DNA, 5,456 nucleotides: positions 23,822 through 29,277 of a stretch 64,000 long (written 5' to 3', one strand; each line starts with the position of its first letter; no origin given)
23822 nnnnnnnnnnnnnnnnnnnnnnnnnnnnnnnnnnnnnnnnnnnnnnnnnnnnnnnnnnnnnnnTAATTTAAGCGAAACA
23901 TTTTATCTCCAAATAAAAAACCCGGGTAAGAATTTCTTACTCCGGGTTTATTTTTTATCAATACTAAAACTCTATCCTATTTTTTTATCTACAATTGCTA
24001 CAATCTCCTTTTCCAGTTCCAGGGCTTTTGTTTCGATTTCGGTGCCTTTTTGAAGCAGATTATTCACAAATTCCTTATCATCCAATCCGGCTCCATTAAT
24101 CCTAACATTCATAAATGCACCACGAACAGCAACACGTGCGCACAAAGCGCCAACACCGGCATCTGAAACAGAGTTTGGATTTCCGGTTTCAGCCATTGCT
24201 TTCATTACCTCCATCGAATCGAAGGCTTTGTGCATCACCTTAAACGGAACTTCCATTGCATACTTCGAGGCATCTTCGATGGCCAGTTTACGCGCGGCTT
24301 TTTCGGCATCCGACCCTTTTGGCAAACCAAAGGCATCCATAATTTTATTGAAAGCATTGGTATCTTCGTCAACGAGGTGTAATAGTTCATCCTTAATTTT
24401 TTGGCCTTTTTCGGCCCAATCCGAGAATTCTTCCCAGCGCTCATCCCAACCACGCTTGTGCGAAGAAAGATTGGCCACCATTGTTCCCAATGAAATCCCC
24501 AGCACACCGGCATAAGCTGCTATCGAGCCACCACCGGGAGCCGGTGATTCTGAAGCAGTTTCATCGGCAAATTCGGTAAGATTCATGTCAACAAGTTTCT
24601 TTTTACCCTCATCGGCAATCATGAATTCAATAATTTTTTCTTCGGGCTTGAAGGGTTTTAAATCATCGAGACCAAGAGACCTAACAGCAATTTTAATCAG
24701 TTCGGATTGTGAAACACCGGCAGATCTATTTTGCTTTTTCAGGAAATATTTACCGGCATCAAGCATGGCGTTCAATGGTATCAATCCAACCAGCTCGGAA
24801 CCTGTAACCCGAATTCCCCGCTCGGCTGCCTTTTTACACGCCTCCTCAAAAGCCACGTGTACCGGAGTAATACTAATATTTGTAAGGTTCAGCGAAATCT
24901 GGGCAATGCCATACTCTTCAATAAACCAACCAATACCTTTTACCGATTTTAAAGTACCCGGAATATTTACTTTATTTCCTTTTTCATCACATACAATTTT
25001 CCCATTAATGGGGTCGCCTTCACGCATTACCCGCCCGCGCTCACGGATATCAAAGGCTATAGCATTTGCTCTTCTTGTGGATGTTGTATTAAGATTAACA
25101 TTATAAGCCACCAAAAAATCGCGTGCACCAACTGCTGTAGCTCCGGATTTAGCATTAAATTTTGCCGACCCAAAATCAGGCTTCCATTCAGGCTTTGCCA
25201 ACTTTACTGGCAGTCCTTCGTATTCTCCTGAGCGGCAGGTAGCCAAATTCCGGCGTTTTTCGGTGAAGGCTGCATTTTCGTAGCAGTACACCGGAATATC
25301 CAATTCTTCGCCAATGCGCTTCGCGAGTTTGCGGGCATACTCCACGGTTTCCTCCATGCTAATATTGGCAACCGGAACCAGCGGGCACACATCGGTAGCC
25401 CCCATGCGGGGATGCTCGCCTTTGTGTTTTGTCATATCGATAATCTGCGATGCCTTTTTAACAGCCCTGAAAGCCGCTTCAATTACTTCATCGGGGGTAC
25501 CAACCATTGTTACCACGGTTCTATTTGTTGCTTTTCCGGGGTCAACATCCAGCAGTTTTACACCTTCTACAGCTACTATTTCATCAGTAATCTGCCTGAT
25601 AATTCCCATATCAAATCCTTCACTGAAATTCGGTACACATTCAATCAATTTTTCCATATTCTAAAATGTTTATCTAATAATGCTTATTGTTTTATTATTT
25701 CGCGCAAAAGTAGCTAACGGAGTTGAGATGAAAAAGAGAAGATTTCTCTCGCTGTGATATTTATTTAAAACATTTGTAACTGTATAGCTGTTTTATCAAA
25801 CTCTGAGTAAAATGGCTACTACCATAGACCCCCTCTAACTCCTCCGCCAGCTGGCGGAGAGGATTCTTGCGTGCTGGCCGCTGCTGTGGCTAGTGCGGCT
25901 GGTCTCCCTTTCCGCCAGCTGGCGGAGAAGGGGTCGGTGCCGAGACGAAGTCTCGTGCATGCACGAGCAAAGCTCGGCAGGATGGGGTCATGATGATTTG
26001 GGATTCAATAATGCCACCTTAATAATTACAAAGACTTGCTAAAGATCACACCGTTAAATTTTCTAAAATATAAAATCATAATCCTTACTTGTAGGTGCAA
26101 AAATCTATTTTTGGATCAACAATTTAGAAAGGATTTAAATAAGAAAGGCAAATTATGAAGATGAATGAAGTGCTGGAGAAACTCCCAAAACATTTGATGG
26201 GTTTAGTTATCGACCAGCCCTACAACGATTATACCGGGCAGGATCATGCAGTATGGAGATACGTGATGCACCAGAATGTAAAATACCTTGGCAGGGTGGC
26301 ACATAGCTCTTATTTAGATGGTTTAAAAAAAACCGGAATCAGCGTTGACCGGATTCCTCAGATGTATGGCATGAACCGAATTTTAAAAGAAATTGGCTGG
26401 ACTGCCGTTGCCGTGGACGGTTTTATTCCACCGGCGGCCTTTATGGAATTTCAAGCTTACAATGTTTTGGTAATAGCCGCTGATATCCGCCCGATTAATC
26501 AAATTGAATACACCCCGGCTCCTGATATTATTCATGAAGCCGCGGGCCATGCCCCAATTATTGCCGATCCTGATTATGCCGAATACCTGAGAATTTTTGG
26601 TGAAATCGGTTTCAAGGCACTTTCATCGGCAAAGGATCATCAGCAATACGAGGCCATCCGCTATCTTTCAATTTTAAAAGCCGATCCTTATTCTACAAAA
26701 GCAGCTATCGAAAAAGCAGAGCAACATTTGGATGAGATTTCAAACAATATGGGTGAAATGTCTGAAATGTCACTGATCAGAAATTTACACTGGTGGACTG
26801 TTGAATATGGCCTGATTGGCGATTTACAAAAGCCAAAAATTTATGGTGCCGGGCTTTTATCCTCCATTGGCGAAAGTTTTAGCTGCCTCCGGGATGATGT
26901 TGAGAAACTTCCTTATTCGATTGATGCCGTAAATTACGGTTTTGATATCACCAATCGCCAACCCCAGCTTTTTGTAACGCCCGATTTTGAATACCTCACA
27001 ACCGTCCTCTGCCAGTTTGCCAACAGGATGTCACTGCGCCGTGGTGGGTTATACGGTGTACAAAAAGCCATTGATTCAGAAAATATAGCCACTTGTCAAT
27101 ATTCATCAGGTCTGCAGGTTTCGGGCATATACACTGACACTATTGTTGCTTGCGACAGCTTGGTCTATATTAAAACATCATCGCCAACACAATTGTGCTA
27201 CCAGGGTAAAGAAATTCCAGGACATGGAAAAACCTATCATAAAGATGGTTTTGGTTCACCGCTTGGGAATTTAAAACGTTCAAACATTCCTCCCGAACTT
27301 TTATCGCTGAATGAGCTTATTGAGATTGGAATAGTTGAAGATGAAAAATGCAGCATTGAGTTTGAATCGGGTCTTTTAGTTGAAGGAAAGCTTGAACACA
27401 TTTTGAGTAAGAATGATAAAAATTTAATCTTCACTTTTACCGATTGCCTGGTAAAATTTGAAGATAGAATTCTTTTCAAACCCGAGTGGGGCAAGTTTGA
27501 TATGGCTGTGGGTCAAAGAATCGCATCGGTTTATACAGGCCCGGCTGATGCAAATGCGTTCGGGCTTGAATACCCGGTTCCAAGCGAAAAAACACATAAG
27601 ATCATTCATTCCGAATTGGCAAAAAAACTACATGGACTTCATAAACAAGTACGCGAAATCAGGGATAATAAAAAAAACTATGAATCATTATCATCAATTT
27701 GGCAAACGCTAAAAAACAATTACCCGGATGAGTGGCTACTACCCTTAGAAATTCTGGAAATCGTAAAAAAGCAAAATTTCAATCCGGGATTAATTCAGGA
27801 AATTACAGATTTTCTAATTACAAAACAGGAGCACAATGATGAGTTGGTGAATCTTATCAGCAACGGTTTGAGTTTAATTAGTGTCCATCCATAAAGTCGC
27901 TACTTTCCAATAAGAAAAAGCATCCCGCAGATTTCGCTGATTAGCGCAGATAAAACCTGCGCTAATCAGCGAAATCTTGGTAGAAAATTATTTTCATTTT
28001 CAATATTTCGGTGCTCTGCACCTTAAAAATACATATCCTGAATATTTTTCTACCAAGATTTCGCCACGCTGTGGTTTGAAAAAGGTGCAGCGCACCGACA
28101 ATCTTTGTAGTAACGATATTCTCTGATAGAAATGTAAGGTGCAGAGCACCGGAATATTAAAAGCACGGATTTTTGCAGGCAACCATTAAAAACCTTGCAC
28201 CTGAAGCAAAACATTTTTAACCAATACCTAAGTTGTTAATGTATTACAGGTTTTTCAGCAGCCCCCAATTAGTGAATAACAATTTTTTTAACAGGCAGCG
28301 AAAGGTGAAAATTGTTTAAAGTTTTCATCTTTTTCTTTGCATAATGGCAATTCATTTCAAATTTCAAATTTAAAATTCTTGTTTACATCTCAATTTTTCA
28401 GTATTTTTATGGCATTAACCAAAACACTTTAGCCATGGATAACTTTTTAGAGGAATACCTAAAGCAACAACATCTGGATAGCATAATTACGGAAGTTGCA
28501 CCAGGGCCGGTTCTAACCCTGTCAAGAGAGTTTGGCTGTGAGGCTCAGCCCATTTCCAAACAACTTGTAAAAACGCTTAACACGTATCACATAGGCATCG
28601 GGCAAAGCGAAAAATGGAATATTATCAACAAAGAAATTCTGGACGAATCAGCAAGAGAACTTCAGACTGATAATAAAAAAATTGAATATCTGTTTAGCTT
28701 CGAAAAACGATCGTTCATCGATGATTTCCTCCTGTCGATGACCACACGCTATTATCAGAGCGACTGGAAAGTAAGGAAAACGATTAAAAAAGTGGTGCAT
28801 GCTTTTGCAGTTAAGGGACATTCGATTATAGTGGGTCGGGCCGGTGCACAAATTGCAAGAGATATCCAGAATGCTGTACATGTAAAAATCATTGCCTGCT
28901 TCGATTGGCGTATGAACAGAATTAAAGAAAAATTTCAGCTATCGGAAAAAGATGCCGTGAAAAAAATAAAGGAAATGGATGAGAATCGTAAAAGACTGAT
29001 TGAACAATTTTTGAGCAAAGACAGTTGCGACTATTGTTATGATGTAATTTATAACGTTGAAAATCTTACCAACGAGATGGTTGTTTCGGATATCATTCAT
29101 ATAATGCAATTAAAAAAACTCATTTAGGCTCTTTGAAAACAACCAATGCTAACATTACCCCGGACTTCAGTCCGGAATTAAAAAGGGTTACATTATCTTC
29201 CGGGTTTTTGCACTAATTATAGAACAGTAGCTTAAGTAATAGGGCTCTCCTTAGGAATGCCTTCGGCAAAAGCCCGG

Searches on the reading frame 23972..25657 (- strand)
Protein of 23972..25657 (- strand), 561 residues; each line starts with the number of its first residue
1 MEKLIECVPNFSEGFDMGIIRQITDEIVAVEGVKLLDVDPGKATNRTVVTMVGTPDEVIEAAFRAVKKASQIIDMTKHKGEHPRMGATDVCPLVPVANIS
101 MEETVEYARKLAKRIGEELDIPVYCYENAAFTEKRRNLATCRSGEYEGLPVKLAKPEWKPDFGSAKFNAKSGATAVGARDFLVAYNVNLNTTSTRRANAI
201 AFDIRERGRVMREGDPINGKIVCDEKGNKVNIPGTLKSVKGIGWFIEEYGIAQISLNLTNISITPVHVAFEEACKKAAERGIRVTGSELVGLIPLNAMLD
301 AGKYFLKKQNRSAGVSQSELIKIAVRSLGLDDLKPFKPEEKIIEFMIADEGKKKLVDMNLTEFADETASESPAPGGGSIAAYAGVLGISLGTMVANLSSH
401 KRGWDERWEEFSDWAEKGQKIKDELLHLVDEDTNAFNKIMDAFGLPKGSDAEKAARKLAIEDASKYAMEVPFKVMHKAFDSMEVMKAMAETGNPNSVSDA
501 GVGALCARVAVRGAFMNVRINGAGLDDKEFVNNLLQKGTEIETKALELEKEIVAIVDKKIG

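Call 46: search_protein_families(library=pfam, proteins=[window:23972-25657:-], max_evalue=0.00001)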
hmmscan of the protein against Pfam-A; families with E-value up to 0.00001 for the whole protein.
window:23972-25657:- (561 aa): 3 families
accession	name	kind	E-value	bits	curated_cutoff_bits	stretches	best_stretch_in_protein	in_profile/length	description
PF07837.17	FTCD_N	-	1.7e-71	240.1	27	1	4-179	1-176/176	Formiminotransferase domain, N-terminal subdomain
PF04961.17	FTCD_C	-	2.1e-64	217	24.5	1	360-537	2-179/182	Formiminotransferase-cyclodeaminase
PF02971.19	FTCD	-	2.1e-61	206.5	24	1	181-345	1-145/145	Formiminotransferase domain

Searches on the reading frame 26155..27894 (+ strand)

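Call 47: search_protein_families(library=pfam, proteins=[window:26155-27894:+], max_evalue=0.00001)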
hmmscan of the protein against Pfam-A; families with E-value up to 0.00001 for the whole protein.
window:26155-27894:+ (579 aa): 1 family
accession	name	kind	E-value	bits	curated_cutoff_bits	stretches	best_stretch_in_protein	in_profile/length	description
PF00351.26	Biopterin_H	-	4.2e-31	108.6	22.7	2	22-164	57-201/331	Biopterin-dependent aromatic amino acid hydroxylase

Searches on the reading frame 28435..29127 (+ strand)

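Call 47: search_protein_families(library=pfam, proteins=[window:28435-29127:+], max_evalue=0.00001)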
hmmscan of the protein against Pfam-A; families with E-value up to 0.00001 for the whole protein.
window:28435-29127:+ (230 aa): 1 family
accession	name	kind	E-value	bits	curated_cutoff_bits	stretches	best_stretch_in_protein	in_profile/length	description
PF13189.12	Cytidylate_kin2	-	3.1e-25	89.8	28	1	26-199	1-164/176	Cytidylate kinase-like family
